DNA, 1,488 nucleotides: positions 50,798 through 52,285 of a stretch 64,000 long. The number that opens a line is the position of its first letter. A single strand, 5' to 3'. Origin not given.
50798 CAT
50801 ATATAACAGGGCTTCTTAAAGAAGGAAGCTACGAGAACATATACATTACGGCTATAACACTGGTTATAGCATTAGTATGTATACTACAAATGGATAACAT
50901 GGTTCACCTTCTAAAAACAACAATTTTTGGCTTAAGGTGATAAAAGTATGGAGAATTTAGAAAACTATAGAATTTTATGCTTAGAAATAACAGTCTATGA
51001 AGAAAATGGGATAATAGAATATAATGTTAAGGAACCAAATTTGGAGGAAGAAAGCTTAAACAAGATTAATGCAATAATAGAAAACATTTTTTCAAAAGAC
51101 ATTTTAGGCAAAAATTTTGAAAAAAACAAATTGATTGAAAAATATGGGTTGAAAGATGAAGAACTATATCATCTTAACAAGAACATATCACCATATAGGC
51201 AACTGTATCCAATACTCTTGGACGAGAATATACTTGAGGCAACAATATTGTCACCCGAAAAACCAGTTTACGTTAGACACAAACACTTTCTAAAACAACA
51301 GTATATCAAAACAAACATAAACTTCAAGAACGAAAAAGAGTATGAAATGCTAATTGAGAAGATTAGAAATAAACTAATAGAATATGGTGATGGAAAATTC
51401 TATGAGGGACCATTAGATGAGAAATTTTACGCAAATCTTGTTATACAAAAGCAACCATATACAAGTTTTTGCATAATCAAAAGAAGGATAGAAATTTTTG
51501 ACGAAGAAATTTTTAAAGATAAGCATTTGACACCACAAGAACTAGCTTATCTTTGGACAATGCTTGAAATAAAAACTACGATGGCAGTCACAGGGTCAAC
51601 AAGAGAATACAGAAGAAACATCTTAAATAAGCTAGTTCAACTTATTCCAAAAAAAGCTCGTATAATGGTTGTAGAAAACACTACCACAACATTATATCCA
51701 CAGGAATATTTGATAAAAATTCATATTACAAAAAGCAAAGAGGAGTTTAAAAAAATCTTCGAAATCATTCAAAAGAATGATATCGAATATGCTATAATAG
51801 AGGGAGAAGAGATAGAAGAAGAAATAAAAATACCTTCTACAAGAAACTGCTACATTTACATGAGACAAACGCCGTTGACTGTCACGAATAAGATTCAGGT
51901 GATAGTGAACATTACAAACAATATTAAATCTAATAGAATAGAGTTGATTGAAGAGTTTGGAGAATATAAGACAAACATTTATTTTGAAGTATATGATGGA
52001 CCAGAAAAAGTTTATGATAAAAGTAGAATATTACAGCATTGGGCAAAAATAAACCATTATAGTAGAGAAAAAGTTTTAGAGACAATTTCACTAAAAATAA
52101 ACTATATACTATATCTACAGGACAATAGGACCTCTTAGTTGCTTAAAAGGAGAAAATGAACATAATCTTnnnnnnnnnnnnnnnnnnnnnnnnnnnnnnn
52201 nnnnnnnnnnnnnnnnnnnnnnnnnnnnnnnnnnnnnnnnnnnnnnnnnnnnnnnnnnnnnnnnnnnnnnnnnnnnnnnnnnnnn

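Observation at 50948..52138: Pseudo-ATPase: secretion-ATPase paralogue with Walker A replaced by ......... and the His box lost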

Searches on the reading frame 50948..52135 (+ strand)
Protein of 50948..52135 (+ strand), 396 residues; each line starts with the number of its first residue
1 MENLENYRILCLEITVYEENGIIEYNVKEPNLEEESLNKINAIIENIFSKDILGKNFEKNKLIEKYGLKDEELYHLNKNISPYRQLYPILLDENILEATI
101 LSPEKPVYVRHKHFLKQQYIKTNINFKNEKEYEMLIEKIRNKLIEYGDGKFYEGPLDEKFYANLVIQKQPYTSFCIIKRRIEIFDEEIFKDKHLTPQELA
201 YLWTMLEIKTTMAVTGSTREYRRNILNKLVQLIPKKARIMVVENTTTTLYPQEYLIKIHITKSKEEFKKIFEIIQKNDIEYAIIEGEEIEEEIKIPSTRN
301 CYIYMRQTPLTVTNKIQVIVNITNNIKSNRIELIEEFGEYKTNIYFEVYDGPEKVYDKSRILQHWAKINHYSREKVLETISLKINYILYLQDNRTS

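Call 4: search_protein_families(library=pfam, proteins=[window:50948-52135:+], max_evalue=1)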
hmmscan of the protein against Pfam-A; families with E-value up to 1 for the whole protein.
window:50948-52135:+ (396 aa): 2 families
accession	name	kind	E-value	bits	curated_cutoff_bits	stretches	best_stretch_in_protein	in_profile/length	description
PF23041.1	DUF7036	-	0.022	15.8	27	1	287-332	20-64/93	Domain of unknown function (DUF7036)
PF14137.11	DUF4304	-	0.27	11.7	23.2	0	110-146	74-108/115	Domain of unknown function (DUF4304)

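Call 5: find_homologous_proteins(query=window:50948-52135:+, max_evalue=0.001)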
Query window:50948-52135:+ (396 aa): 9 proteins with E <= 0.001 among 8000 candidates.
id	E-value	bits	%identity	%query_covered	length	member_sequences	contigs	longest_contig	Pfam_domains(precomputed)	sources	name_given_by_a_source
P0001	1.4e-222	757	87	100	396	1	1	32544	-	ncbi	ncbi:MAG: hypothetical protein QXL89_05720 [Nitrososphaeria archaeon]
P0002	8.5e-217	738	86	100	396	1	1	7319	-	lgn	-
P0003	1.5e-215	734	83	100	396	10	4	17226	-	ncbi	ncbi:MAG: hypothetical protein QXW80_05475 [Candidatus Micrarchaeia archaeon]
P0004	9.0e-213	724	83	100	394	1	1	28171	-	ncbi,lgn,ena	-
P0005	9.3e-195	665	74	99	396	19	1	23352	-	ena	-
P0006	1.5e-193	661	76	100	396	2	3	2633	-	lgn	-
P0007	4.2e-192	656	74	100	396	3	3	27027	-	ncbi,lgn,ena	ncbi:MAG: hypothetical protein ACPLZF_04385 [Nitrososphaeria archaeon]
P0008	1.6e-166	572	74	84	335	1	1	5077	-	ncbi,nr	ncbi:MAG: hypothetical protein H5T50_07535 [Nitrososphaeria archaeon]|nr:hypothetical protein [Nitro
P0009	1.8e-162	559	59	99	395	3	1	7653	-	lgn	-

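Call 6: search_protein_families(library=ncbifam, proteins=[window:50948-52135:+], max_evalue=1)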
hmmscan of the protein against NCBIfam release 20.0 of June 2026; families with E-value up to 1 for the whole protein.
window:50948-52135:+ (396 aa): 6 families
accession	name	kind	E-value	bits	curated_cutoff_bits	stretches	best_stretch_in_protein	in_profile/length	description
NF058587.1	archaellum_moto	equivalog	2.1e-10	40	550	1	29-263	85-329/527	archaellum flagellar ATPase motor FlaI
NF053672.1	bindosome_BasE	exception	3.3e-05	22.8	1000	1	12-267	51-328/512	bindosome assembly system ATPase subunit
TIGR02788.1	VirB11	equivalog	0.0011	18.1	249.95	1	201-270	136-205/308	P-type DNA transfer ATPase VirB11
NF010425.0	PRK13851.1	equivalog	0.0011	18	461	1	176-266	130-219/344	type IV secretion system protein VirB11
TIGR03819.1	heli_sec_ATPase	hypoth_equivalog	0.0021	17.3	373.15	1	169-249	139-218/340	TadA family conjugal transfer-associated ATPase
TIGR01873.1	cas_CT1978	equivalog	0.16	12.1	33.15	1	204-247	20-63/87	type I-E CRISPR-associated endoribonuclease Cas2e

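Call 7: search_solved_structures(query=window:50948-52135:+, max_evalue=10, show_alignments=2)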
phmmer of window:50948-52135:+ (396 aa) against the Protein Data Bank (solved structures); distinct sequences matched with E-value up to 10: 4.
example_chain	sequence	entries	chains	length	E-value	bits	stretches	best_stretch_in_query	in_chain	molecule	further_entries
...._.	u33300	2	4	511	4.8e-08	35.8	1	72-264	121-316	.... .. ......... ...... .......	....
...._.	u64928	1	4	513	3e-05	26.6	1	69-274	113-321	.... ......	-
4ihq_A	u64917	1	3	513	3.5e-05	26.4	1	69-273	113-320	FlaI ATPase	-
9fhl_V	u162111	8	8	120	0.63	12.4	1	210-270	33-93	Small ribosomal subunit protein eS24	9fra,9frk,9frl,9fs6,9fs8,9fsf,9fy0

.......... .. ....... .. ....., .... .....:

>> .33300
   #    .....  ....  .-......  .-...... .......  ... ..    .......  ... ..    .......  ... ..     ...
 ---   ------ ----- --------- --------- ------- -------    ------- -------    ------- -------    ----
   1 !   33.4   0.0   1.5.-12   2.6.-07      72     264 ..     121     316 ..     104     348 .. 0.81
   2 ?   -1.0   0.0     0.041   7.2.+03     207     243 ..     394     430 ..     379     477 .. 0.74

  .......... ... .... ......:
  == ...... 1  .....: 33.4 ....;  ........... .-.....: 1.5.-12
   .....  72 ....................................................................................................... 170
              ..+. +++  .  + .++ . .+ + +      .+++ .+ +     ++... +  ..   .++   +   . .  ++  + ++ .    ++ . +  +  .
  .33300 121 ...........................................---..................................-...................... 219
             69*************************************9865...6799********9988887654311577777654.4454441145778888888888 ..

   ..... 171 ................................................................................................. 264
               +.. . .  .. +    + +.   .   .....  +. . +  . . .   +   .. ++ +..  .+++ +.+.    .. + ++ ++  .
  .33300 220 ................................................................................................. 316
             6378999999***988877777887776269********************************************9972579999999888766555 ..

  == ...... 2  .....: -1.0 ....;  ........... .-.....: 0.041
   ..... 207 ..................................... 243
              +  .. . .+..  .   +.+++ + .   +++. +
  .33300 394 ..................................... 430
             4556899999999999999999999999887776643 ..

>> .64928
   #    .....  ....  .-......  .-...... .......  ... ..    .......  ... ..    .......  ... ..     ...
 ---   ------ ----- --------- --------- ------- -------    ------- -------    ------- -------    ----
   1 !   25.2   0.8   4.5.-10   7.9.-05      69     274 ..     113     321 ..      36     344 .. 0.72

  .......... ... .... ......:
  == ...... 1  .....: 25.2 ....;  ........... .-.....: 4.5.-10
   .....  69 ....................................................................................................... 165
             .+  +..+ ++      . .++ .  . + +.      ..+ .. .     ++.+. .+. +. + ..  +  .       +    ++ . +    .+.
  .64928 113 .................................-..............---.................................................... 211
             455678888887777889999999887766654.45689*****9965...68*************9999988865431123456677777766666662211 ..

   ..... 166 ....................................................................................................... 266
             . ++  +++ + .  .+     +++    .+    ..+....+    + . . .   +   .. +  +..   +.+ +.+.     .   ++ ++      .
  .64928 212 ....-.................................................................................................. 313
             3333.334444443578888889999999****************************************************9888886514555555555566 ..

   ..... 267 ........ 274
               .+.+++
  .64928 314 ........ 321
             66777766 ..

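Call 12: find_encoding_contigs(protein=P0009, flank=10000, max_places=2)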
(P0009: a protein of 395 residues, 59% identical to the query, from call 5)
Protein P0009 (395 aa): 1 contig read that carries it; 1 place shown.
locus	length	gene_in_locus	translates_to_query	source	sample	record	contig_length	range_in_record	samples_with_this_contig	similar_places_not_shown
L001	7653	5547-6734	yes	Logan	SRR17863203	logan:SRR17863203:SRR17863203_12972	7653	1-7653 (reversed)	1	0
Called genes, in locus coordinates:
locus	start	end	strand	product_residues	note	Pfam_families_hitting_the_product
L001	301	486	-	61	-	-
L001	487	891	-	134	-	-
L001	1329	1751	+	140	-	-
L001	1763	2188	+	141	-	-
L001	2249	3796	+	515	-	PF00437:T2SSE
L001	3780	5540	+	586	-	PF00482:T2SSF (faint)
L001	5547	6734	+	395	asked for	-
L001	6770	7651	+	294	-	?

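Call 13: find_encoding_contigs(protein=P0005, flank=10000, max_places=2)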
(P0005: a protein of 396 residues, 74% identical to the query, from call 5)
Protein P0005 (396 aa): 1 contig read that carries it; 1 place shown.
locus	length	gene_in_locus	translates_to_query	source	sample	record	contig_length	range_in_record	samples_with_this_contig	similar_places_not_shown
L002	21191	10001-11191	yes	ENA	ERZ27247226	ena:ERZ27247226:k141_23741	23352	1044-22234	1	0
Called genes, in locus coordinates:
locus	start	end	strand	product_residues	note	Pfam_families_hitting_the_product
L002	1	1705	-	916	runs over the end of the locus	?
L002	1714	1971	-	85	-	PF01191:RNA_pol_Rpb5_C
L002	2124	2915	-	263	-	-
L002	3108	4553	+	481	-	-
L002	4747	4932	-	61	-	-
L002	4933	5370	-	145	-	-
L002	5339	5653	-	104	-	-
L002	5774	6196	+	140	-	-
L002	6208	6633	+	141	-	-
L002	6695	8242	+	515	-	PF00437:T2SSE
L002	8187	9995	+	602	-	PF00482:T2SSF (faint)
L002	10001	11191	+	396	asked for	-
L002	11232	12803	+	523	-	-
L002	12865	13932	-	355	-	PF02195:ParB_N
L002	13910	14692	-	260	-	-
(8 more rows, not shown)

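Call 14: find_encoding_contigs(protein=P0001, flank=10000, max_places=2)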
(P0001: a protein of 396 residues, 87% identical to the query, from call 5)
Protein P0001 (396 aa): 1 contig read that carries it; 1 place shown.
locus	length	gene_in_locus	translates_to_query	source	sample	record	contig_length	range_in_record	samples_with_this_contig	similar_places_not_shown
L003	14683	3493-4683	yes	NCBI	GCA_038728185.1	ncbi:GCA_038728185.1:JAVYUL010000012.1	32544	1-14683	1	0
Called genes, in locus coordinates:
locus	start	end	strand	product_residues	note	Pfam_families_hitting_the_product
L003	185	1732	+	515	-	PF00437:T2SSE, PF20720:nSTAND3 (faint)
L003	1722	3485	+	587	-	PF00482:T2SSF (weak)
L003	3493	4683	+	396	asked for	-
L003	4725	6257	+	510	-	-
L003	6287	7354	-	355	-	PF02195:ParB_N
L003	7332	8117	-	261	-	PF08271:Zn_Ribbon_TF (weak)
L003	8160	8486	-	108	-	PF12840:HTH_20 (weak), PF01022:HTH_5, PF13412:HTH_24 (faint), PF01978:TrmB (weak)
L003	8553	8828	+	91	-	PF13192:Thioredoxin_3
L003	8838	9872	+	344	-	PF03773:ArsP_1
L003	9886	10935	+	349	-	PF01758:SBF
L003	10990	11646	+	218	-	PF03070:TENA_THI-4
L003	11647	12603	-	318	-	PF01073:3Beta_HSD, PF01370:Epimerase, PF02719:Polysacc_synt_2, PF04321:RmlD_sub_bind, PF07993:NAD_binding_4 (faint), PF16363:GDP_Man_Dehyd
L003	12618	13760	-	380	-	PF22020:RlmL_1st, PF02926:THUMP, PF01170:UPF0020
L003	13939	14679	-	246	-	PF09754:PAC2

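Call 15: find_encoding_contigs(protein=P0003, flank=6000, max_places=1)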
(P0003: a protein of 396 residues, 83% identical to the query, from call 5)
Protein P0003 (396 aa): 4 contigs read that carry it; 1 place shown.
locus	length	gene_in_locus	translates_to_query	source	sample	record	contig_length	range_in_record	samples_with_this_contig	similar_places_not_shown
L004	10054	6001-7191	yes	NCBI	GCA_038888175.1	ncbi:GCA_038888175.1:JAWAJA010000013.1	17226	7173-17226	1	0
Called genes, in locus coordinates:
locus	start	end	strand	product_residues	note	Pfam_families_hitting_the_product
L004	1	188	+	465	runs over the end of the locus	-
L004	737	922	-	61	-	-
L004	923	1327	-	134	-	-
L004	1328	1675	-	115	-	-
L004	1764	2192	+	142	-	-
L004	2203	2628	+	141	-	-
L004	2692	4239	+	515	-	PF00437:T2SSE, PF20720:nSTAND3 (weak)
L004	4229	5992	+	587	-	PF00482:T2SSF (weak)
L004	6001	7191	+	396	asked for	-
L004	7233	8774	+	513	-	-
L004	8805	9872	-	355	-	PF02195:ParB_N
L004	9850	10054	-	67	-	?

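Call 16: find_encoding_contigs(protein=P0004, flank=6000, max_places=1)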
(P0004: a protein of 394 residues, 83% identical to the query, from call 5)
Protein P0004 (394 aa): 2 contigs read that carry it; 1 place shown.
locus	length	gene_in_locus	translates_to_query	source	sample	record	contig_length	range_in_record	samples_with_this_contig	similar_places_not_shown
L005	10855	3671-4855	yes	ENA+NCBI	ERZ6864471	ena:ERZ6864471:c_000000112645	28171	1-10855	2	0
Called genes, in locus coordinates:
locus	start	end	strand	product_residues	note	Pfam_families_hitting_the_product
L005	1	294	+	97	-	?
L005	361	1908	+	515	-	PF00437:T2SSE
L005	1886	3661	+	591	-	PF00482:T2SSF (faint)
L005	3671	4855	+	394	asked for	-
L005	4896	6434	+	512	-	-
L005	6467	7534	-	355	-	PF02195:ParB_N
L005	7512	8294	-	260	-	PF08271:Zn_Ribbon_TF (faint)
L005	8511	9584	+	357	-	PF01758:SBF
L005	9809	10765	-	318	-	PF01073:3Beta_HSD, PF01370:Epimerase, PF02719:Polysacc_synt_2, PF04321:RmlD_sub_bind, PF16363:GDP_Man_Dehyd, PF07993:NAD_binding_4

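Call 17: find_encoding_contigs(protein=P0007, flank=6000, max_places=1)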
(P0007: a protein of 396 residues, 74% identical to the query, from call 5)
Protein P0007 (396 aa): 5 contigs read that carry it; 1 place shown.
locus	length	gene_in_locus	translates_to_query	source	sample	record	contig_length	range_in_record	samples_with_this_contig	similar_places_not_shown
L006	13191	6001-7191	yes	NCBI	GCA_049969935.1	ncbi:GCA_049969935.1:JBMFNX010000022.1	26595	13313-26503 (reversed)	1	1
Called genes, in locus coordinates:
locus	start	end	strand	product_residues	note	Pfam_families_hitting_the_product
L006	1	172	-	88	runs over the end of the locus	?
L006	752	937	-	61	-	-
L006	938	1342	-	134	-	-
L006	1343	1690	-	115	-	-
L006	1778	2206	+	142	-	-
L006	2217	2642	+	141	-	-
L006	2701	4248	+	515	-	PF00437:T2SSE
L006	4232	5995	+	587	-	PF00482:T2SSF (faint)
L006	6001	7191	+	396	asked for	-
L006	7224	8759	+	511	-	-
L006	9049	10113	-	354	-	PF02195:ParB_N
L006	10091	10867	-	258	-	-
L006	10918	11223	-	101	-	PF12840:HTH_20 (weak), PF01022:HTH_5, PF01978:TrmB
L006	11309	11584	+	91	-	PF13192:Thioredoxin_3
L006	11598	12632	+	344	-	PF03773:ArsP_1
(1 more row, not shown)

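Call 18: find_encoding_contigs(protein=P0002, flank=6000, max_places=1)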
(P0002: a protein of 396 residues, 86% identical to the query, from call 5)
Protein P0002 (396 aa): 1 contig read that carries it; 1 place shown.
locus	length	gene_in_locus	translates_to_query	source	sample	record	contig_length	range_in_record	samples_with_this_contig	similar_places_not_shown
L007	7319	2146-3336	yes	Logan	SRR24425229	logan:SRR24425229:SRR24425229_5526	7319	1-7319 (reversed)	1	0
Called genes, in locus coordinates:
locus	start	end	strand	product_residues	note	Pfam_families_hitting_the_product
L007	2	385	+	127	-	?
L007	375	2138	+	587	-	PF00482:T2SSF (faint)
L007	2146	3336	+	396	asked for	-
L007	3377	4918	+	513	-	-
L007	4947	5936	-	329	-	PF02195:ParB_N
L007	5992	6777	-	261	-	PF08271:Zn_Ribbon_TF (weak)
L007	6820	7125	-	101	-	PF12840:HTH_20 (weak), PF01022:HTH_5, PF13412:HTH_24 (weak), PF01978:TrmB (weak)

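Call 20: search_protein_representatives(alignment_id=A1)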
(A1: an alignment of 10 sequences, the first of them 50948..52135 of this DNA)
Query: 10 sequences, 396 profile positions. Proteins with E-value up to 0.001 (for the whole library): 410; up to 1e-10: 33; up to 1e-30: 3. The best 150 are listed.
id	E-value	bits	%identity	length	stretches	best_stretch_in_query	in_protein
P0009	9.0e-216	732.7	-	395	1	1-394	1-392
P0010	3.7e-111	388.2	-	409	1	2-392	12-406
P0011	8.8e-96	337.6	-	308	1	91-393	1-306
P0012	1.1e-18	83.7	-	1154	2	63-261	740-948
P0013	3.9e-15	72.0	-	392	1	3-282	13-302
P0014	5.6e-14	68.2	-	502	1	51-264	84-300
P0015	9.9e-14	67.4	-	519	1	3-247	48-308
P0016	1.2e-13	67.1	-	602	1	12-276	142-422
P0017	1.3e-13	67.0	-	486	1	16-256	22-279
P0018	3.0e-13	65.8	-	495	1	16-256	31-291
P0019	3.2e-13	65.7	-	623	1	4-248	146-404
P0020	8.6e-13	64.3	-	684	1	14-257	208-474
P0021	1.0e-12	64.0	-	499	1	37-260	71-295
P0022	1.3e-12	63.7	-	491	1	14-250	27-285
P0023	1.6e-12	63.4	-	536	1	3-246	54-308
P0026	6.9e-12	61.3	-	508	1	2-256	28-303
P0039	5.8e-11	58.3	-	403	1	12-250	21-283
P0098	3.1e-08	49.3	-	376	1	2-249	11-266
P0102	4.4e-08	48.8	-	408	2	187-292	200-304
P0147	3.1e-07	46.0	-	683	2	43-216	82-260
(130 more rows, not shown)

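Call 24: find_homologous_proteins(query=A2, max_evalue=1e-20)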
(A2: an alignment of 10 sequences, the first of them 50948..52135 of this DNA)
Query A2 (10 sequences) (396 aa, profile of the alignment): 10 proteins with E <= 1e-20 among 8000 candidates.
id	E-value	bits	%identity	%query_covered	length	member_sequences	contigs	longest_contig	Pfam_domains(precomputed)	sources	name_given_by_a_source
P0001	1.2e-220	750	87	100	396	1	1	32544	-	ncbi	ncbi:MAG: hypothetical protein QXL89_05720 [Nitrososphaeria archaeon]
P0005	2.8e-220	749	74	99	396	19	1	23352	-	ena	-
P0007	6.2e-219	745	74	100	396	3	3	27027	-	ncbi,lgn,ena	ncbi:MAG: hypothetical protein ACPLZF_04385 [Nitrososphaeria archaeon]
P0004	2.4e-217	739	83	100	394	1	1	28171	-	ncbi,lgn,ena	-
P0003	3.3e-217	739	83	100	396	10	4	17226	-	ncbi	ncbi:MAG: hypothetical protein QXW80_05475 [Candidatus Micrarchaeia archaeon]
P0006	4.0e-217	739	76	100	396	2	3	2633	-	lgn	-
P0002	2.7e-216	736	86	100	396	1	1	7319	-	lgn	-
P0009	1.5e-202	691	59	99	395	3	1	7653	-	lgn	-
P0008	6.7e-185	633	74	84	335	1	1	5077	-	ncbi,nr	ncbi:MAG: hypothetical protein H5T50_07535 [Nitrososphaeria archaeon]|nr:hypothetical protein [Nitro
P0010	9.0e-183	626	42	98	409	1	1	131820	-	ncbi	ncbi:MAG: hypothetical protein ACUVQ8_02160 [Nitrososphaeria archaeon]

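Call 25: find_encoding_contigs(protein=P0010, flank=10000, max_places=2)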
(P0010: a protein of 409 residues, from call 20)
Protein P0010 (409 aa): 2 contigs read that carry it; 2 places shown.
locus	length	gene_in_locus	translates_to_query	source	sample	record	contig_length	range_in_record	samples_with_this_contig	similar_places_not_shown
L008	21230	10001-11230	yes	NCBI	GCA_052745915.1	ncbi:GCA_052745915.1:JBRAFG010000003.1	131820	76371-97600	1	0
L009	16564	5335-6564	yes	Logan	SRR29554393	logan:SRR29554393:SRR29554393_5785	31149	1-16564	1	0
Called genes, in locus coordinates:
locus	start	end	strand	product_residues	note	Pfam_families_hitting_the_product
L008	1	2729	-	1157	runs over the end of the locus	PF00317:Ribonuc_red_lgN, PF02867:Ribonuc_red_lgC, PF14890:Intein_splicing, PF14528:LAGLIDADG_3, PF02867:Ribonuc_red_lgC, PF12637:TSCPD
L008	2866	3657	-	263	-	-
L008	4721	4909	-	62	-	-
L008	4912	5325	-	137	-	-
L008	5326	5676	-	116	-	-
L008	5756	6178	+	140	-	-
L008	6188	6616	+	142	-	-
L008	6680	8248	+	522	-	PF00437:T2SSE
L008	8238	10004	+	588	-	PF00482:T2SSF (weak)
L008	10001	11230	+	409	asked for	-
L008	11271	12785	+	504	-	-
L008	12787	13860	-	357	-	PF02195:ParB_N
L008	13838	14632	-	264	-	PF08271:Zn_Ribbon_TF (weak)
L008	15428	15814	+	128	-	PF13840:ACT_7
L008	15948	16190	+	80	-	PF13459:Fer4_15, PF13370:Fer4_13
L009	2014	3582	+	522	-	PF00437:T2SSE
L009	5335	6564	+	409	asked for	-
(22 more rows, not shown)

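Call 34: predict_structure(alignment_id=A3)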
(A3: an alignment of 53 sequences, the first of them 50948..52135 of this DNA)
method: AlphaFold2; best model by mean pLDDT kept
length: 396 residues; sequences in the alignment: 53
mean_pLDDT: 81.4   pTM: 0.61
mean pLDDT of the five models: 81.4, 79.6, 79.4, 79.4, 77.4
residues with pLDDT >= 90: 119; 70-90: 201; 50-70: 65; < 50: 11
segments of 3 or more residues with pLDDT < 50: 183-186, 324-328
pLDDT, mean of each block of 10 residues (from residue 1): 93 95 95 92 86 74 84 92 91 92 93 83 94 91 76 81 84 87 51 79 89 76 79 85 72 82 73 82 71 62 66 67 53 71 82 92 87 91 87 66
secondary structure, 60 per line:
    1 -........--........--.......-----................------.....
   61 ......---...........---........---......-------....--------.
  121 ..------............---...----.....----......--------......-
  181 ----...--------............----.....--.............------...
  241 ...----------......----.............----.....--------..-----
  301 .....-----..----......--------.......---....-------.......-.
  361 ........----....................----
elements in order: E2-9 E12-19 E22-28 H34-49 H56-66 H70-80 H84-91 E95-100 E108-111 E120-122 H129-140 E144-146 E151-155 E160-165 E174-179 H196-207 E212-216 H219-231 E238-243 E254-259 H264-276 E281-285 E301-305 E317-322 E331-337 E341-344 H352-358 H360-368 H373-392
